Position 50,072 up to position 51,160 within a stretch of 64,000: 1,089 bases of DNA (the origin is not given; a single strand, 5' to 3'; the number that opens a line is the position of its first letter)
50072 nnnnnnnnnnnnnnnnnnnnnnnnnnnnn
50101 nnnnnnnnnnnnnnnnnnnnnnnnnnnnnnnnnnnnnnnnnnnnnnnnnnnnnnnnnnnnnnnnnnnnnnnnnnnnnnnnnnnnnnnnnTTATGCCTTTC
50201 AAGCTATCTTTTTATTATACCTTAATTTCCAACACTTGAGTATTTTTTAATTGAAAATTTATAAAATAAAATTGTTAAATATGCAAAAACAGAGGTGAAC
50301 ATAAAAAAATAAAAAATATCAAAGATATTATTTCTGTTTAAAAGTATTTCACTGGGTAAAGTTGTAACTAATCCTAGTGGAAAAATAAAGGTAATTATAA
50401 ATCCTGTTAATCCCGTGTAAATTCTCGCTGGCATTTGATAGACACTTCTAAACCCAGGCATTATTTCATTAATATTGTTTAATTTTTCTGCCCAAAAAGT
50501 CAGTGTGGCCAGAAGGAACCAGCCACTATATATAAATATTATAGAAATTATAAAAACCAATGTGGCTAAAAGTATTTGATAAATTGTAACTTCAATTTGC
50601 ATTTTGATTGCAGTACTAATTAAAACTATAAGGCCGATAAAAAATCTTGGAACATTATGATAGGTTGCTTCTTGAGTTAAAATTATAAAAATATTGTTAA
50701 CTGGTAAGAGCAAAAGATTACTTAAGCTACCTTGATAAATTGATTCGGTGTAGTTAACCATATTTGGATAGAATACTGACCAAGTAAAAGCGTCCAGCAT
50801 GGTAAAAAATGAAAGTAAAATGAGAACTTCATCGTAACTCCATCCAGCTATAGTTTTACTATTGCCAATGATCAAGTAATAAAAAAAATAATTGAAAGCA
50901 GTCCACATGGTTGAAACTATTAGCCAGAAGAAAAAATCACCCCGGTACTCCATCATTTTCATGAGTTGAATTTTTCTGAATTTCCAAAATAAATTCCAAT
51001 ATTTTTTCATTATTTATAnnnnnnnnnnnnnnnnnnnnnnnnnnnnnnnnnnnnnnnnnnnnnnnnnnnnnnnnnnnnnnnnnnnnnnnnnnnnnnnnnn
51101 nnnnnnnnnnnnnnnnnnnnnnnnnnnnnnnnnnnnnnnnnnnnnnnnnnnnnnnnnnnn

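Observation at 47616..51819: ABC-2 transporter with one ATPase flanked by two pairs of paralogous permeases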

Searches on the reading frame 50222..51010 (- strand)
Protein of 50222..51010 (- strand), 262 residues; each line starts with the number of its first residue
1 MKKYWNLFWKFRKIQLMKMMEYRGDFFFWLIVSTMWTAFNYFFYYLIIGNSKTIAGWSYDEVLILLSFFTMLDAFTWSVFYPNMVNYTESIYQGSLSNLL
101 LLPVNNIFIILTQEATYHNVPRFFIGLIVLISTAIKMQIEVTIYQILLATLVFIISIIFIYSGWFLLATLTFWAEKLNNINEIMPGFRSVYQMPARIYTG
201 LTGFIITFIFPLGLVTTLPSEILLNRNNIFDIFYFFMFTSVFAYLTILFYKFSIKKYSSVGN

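Call 3: search_protein_families(library=pfam, proteins=[window:50222-51010:-], max_evalue=0.01)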
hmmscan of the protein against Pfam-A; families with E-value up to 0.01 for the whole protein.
window:50222-51010:- (262 aa): 1 family
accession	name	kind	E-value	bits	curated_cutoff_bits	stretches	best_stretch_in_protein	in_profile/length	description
PF06182.17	ABC2_membrane_6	-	1.3e-40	140.1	22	1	35-261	2-229/229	ABC-2 family transporter protein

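Call 4: search_protein_families(library=ncbifam, proteins=[window:50222-51010:-], max_evalue=0.01)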
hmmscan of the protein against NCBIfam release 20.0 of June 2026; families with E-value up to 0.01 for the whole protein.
window:50222-51010:- (262 aa): 0 families

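Call 6: find_encoding_contigs(protein=window:50222-51010:-, flank=6000, max_places=6)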
Protein window:50222-51010:- (262 aa): 24 contigs read that carry it; 1 place shown.
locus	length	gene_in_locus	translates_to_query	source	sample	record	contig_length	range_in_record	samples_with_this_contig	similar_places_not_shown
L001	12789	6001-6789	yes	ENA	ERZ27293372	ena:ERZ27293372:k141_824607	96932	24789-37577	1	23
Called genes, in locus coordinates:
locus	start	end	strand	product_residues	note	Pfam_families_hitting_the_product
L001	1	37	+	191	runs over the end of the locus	-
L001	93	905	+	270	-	PF20720:nSTAND3 (weak), PF25199:nSTAND_NTPase5 (faint), PF00005:ABC_tran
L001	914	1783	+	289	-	PF18075:FtsX_ECD, PF02687:FtsX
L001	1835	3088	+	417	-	PF03412:Peptidase_C39 (faint), PF13529:Peptidase_C39_2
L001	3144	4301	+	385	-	PF00932:LTD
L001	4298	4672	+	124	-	PF04892:VanZ-LLP1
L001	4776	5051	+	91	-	PF00216:Bac_DNA_binding, PF18291:HU-HIG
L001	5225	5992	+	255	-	PF06182:ABC2_membrane_6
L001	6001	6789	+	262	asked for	PF06182:ABC2_membrane_6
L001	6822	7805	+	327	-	PF00005:ABC_tran, PF13304:AAA_21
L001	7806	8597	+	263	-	PF06182:ABC2_membrane_6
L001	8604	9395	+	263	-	PF06182:ABC2_membrane_6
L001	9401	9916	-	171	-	PF00380:Ribosomal_S9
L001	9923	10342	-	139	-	PF00572:Ribosomal_L13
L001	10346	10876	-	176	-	PF01196:Ribosomal_L17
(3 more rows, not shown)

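Call 7: find_homologous_proteins(query=window:50222-51010:-)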
Query window:50222-51010:- (262 aa): 71 proteins with E <= 0.001 among 4304 candidates.
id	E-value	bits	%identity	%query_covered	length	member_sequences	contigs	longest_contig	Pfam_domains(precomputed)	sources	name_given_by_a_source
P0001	2.7e-147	508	87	100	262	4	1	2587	PF06182.18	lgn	-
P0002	2.2e-145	501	87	100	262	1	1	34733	PF06182.18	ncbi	-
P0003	6.8e-140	484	83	100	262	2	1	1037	PF06182.18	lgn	-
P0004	1.4e-134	466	79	100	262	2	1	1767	PF06182.18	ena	-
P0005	2.3e-133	462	77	100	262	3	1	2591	PF06182.18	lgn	-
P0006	1.6e-129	449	76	100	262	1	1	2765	PF06182.18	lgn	-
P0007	8.6e-129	447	77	100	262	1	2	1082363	PF06182.18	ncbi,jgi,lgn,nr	ncbi:MAG: ABC-2 family transporter protein [Pseudomonadales bacterium]|nr:ABC-2 family transporter p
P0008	5.6e-125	435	75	100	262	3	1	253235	PF06182.18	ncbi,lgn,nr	ncbi:ABC-2 family transporter protein [Candidatus Woesebacteria bacterium]|nr:ABC-2 family transport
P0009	9.8e-122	424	74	100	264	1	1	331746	PF06182.18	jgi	jgi:ABC-2 type transport system permease protein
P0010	2.9e-119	416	72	100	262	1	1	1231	PF06182.18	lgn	-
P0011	3.1e-116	406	77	93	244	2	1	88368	PF06182.18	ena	-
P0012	3.7e-114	399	69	100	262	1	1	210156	PF06182.18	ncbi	-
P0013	2.1e-109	384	64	99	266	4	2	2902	PF06182.18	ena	-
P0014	2.6e-108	380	63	100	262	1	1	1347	PF06182.18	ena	-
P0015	3.0e-103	363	62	100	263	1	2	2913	PF06182.18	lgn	-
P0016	7.6e-101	356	61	100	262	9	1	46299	PF06182.18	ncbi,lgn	-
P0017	5.0e-100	353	60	100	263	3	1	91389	PF06182.18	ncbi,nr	ncbi:MAG: ABC-2 family transporter protein [Pseudomonadales bacterium]|nr:ABC-2 family transporter p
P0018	2.3e-99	351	59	100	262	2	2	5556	PF06182.18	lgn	-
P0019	1.2e-98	348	60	100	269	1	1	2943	PF06182.18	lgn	-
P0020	1.3e-98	348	63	94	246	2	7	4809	PF06182.18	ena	-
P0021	6.1e-98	346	58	100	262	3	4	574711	PF06182.18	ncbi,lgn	-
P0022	8.5e-98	346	58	100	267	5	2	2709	PF06182.18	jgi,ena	-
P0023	1.3e-97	345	58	100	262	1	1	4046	PF06182.18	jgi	jgi:ABC-2 type transport system permease protein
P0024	3.7e-97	343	60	100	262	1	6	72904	PF06182.18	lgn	-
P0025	3.7e-96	340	59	100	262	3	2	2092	PF06182.18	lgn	-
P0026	9.7e-96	339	56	100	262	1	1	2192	PF06182.18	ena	-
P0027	6.2e-95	336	56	100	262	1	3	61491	PF06182.18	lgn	-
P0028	1.6e-94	335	57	100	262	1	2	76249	PF06182.18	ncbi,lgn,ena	-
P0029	4.9e-94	333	57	100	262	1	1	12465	PF06182.18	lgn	-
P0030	7.0e-94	333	58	100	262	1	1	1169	PF06182.18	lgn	-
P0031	1.6e-93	331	56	100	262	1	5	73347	PF06182.18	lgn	-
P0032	3.9e-93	330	56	100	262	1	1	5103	PF06182.18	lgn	-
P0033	6.7e-93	329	55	100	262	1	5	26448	PF06182.18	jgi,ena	-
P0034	1.2e-92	329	57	100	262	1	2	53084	PF06182.18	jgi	jgi:ABC-2 type transport system permease protein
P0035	1.2e-92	329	56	100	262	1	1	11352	PF06182.18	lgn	-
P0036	1.4e-92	328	55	100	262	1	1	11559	PF06182.18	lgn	-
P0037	3.3e-92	327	56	100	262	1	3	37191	PF06182.18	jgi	jgi:ABC-2 type transport system permease protein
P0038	4.6e-92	327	57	100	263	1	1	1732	PF06182.18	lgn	-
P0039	4.9e-92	327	55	100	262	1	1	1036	PF06182.18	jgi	jgi:ABC-2 type transport system permease protein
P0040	1.5e-91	325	56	100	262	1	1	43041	PF06182.18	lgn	-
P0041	1.5e-91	325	60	94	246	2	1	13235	PF06182.18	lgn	-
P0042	1.1e-90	322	54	100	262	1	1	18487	PF06182.18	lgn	-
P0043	2.4e-90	321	57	94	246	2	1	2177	PF06182.18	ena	-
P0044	2.3e-89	318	59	94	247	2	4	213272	PF06182.18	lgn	-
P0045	5.8e-85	303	57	93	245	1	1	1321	PF06182.18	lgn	-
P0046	4.7e-83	297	56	94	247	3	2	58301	PF06182.18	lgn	-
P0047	9.4e-82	293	54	100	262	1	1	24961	PF06182.18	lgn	-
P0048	1.4e-76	276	50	100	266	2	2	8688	PF06182.18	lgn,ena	-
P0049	2.1e-76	275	49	100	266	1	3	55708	PF06182.18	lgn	-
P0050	2.3e-75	272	49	100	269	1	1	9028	PF06182.18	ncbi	-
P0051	2.7e-75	272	50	100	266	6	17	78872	PF06182.18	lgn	-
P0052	2.8e-75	272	50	100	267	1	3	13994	PF06182.18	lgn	-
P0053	3.7e-75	271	51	100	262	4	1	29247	PF06182.18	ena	-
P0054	4.2e-75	271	51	100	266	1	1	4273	PF06182.18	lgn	-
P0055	4.3e-73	265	50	100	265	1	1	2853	PF06182.18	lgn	-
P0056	1.9e-72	262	48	100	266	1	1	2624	PF06182.18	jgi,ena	-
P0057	3.4e-71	258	48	100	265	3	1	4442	PF06182.18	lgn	-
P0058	1.7e-70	256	48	100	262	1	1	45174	PF06182.18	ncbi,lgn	ncbi:MAG TPA: ABC-2 family transporter protein [Patescibacteria group bacterium]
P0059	2.0e-70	256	46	100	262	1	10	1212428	PF06182.18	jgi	jgi:ABC-2 type transport system permease protein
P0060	6.8e-69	251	46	100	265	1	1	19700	PF06182.18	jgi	jgi:ABC-2 type transport system permease protein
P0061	1.0e-68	250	51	93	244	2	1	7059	PF06182.18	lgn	-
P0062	1.1e-68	250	48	100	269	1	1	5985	PF06182.18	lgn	-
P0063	2.9e-68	249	49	94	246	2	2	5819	PF06182.18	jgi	jgi:ABC-2 type transport system permease protein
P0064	5.9e-68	248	45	100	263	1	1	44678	PF06182.18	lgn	-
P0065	9.2e-67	244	47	94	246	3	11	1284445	PF06182.18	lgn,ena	-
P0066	7.3e-66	241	46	96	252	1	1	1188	PF06182.18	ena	-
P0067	3.5e-65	239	45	100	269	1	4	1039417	PF06182.18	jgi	jgi:ABC-2 type transport system permease protein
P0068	2.2e-64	236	47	94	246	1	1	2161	PF06182.18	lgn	-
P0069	7.3e-64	234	47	93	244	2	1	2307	PF06182.18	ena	-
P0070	2.1e-58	216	39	100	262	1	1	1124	PF06182.18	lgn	-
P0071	3.4e-58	216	43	94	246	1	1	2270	PF06182.18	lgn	-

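Call 8: find_encoding_contigs(protein=P0059, flank=6000, max_places=3)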
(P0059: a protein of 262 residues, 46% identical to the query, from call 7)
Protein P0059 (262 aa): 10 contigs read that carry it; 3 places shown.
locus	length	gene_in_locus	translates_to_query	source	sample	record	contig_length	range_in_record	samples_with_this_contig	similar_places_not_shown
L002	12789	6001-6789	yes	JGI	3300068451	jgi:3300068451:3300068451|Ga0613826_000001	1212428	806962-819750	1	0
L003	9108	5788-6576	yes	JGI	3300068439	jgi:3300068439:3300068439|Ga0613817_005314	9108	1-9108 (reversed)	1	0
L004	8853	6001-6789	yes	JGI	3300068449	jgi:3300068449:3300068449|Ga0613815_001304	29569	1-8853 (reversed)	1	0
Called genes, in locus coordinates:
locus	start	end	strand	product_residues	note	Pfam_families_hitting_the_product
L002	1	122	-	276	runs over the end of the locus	PF01370:Epimerase, PF07993:NAD_binding_4 (faint), PF16363:GDP_Man_Dehyd (faint), PF01073:3Beta_HSD, PF04321:RmlD_sub_bind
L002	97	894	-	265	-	PF13641:Glyco_tranf_2_3 (weak), PF00535:Glycos_transf_2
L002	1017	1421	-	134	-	-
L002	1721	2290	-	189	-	-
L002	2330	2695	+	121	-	-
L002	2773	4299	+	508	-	PF00932:LTD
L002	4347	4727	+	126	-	PF04892:VanZ-LLP1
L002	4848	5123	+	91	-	PF00216:Bac_DNA_binding, PF18291:HU-HIG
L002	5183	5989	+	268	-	PF06182:ABC2_membrane_6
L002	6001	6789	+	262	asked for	PF06182:ABC2_membrane_6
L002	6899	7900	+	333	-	PF00005:ABC_tran, PF13304:AAA_21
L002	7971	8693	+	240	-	PF06182:ABC2_membrane_6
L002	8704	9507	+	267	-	PF06182:ABC2_membrane_6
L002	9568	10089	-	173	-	PF00380:Ribosomal_S9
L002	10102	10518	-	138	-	PF00572:Ribosomal_L13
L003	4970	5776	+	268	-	PF06182:ABC2_membrane_6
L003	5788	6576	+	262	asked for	PF06182:ABC2_membrane_6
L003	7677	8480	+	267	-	PF06182:ABC2_membrane_6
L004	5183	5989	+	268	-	PF06182:ABC2_membrane_6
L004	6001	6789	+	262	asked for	PF06182:ABC2_membrane_6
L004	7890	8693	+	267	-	PF06182:ABC2_membrane_6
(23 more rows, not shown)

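Call 9: find_encoding_contigs(protein=P0067, flank=6000, max_places=3)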
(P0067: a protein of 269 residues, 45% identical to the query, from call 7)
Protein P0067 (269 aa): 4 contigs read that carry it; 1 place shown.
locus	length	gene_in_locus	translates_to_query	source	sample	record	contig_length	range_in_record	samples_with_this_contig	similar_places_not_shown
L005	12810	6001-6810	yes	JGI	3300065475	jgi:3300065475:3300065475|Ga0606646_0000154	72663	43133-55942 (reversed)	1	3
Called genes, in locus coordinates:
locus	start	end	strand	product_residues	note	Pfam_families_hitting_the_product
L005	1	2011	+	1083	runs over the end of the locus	-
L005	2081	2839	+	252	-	-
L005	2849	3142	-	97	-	-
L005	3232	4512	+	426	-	PF00932:LTD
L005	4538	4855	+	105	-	PF04892:VanZ-LLP1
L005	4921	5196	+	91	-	PF00216:Bac_DNA_binding, PF18291:HU-HIG (weak)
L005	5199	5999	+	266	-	PF06182:ABC2_membrane_6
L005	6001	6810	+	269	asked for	PF06182:ABC2_membrane_6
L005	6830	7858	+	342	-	PF00005:ABC_tran, PF13304:AAA_21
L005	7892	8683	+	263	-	PF06182:ABC2_membrane_6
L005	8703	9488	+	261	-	PF06182:ABC2_membrane_6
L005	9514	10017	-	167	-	PF00380:Ribosomal_S9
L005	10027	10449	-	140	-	PF00572:Ribosomal_L13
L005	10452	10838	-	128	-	PF01196:Ribosomal_L17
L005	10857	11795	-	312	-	PF01193:RNA_pol_L, PF01000:RNA_pol_A_bac, PF03118:RNA_pol_A_CTD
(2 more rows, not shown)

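Call 10: find_encoding_contigs(protein=P0021, flank=6000, max_places=3)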
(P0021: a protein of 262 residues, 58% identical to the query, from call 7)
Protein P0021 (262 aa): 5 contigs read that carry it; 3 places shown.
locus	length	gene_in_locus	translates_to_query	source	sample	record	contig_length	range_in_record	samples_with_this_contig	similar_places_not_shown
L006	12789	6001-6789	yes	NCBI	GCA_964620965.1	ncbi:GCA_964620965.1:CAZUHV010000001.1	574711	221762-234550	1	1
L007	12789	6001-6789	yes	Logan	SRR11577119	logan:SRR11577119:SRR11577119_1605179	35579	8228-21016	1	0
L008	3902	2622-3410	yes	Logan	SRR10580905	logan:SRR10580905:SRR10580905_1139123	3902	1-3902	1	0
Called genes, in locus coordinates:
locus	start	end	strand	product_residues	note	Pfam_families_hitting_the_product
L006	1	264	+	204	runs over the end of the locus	-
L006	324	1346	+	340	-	PF00005:ABC_tran, PF03215:Rad17 (weak), PF00004:AAA (faint)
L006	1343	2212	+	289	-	PF18075:FtsX_ECD, PF02687:FtsX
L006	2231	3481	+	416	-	PF13529:Peptidase_C39_2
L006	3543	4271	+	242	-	PF00932:LTD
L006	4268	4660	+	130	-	PF04892:VanZ-LLP1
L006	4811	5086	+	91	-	PF00216:Bac_DNA_binding, PF18291:HU-HIG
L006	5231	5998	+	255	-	PF06182:ABC2_membrane_6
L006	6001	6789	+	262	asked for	PF06182:ABC2_membrane_6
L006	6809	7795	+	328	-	PF00005:ABC_tran, PF13304:AAA_21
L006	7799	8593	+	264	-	PF06182:ABC2_membrane_6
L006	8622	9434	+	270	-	PF06182:ABC2_membrane_6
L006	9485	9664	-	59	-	-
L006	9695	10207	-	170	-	PF00380:Ribosomal_S9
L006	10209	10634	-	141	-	PF00572:Ribosomal_L13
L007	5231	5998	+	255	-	PF06182:ABC2_membrane_6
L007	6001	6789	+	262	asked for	PF06182:ABC2_membrane_6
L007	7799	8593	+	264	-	PF06182:ABC2_membrane_6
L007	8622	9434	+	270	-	PF06182:ABC2_membrane_6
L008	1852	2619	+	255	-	PF06182:ABC2_membrane_6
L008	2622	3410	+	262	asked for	PF06182:ABC2_membrane_6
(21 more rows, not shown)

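Call 13: find_related_loci(query=A1, collection=genome_contigs, flank=6000)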
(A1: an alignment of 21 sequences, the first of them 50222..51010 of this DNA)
Query A1 (262 aa) in genome_contigs; peptide patterns used: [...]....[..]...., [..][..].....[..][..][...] (x = any residue, [..] = any of these).
131 stretches matched a pattern; 38 encode a relative of the query (tblastn E <= 1e-3); 36 distinct loci.
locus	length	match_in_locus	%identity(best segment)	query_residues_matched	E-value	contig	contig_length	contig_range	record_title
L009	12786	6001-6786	87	1-262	3e-145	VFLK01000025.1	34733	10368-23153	MAG: Candidatus Paceibacterota bacterium isolate Bin_61_66 c_000001004643, whole genome shotgun sequence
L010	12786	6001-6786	77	1-262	5e-136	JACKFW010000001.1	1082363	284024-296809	MAG: Pseudomonadales bacterium isolate HK-STAS-PATE-15 HK-STAS-PATE-15_1, whole genome shotgun sequence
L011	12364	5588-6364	77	4-262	1e-133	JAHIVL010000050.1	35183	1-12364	MAG: Patescibacteria group bacterium isolate MM_PC_MetaG.mb.79 MM_PC_MetaG.mb.79_k141_972600, whole genome shotgun seque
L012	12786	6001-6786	61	1-262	5e-108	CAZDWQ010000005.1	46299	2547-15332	MAG TPA_asm: uncultured Pseudomonadales bacterium isolate SRP192515_co1_182 genome assembly, contig: NODE_571_length_462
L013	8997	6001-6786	60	1-262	2e-105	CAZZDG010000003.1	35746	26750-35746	MAG TPA_asm: uncultured Pseudomonadales bacterium isolate binchicken_co321_113 genome assembly, contig: NODE_402_length_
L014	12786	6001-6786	58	1-262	6e-105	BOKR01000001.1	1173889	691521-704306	MAG: Patescibacteria group bacterium BroJett025 DNA, sequence1, whole genome shotgun sequence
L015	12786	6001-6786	58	1-262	5e-105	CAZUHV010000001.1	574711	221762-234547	MAG TPA_asm: uncultured Pseudomonadales bacterium isolate binchicken_co277_32 genome assembly, contig: NODE_12_length_57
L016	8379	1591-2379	60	1-262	9e-102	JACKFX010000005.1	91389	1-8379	MAG: Pseudomonadales bacterium isolate HK-STAS-PATE-16 HK-STAS-PATE-16_5, whole genome shotgun sequence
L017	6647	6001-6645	66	1-215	2e-100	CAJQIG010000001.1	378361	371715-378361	uncultured Patescibacteria group bacterium isolate 0.2_20180412_Bin_MAXBIN_228_sub_1 genome assembly, contig: c_00000000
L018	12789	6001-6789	59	1-262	2e-100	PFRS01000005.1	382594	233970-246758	MAG: Candidatus Pacebacteria bacterium CG_4_9_14_0_2_um_filter_40_15 CG_4_9_14_0.2_um_filter_scaffold_4_c, whole genome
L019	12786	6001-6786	52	1-262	6e-86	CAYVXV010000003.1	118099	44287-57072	MAG TPA_asm: uncultured Pseudomonadales bacterium isolate SRP193661_co2_36 genome assembly, contig: NODE_109_length_1180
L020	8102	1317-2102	50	1-262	5e-83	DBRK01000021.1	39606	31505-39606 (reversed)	MAG TPA_asm: Patescibacteria group bacterium UBA1370 UBA1370_contig_3242, whole genome shotgun sequence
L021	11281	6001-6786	48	1-262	1e-78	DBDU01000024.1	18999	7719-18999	MAG TPA_asm: Patescibacteria group bacterium UBA924 UBA924_contig_1008, whole genome shotgun sequence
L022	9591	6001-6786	46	1-262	3e-78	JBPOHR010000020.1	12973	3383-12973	MAG: Patescibacteria group bacterium isolate MAG_204 c_000000376215, whole genome shotgun sequence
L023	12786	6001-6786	48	1-262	6e-78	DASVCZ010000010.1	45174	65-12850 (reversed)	MAG TPA_asm: Patescibacteria group bacterium isolate SMAG_U2020 k141_1004267, whole genome shotgun sequence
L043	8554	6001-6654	23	3-228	4e-10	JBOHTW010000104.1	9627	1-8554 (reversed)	MAG: Vulcanimicrobiaceae bacterium isolate TC-B2_metabat2.bin.13_sub k127_292801, whole genome shotgun sequence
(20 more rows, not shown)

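Call 25: predict_structure(alignment_id=A1)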
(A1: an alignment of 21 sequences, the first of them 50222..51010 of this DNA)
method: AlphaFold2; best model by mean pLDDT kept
length: 262 residues; sequences in the alignment: 21
mean_pLDDT: 86.7   pTM: 0.85
mean pLDDT of the five models: 86.7, 82.0, 81.7, 75.4, 75.2
residues with pLDDT >= 90: 110; 70-90: 142; 50-70: 7; < 50: 3
segments of 3 or more residues with pLDDT < 50: 260-262
pLDDT, mean of each block of 10 residues (from residue 1): 87 85 84 90 83 84 94 91 89 81 84 87 94 92 93 95 91 71 81 84 78 91 90 95 95 74 41
secondary structure, 60 per line:
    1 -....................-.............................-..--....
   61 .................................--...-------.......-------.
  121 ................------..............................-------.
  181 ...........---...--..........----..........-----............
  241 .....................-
elements in order: H2-21 H23-51 H59-93 H106-112 H120-136 H143-172 H180-191 H200-209 H214-223 H229-261
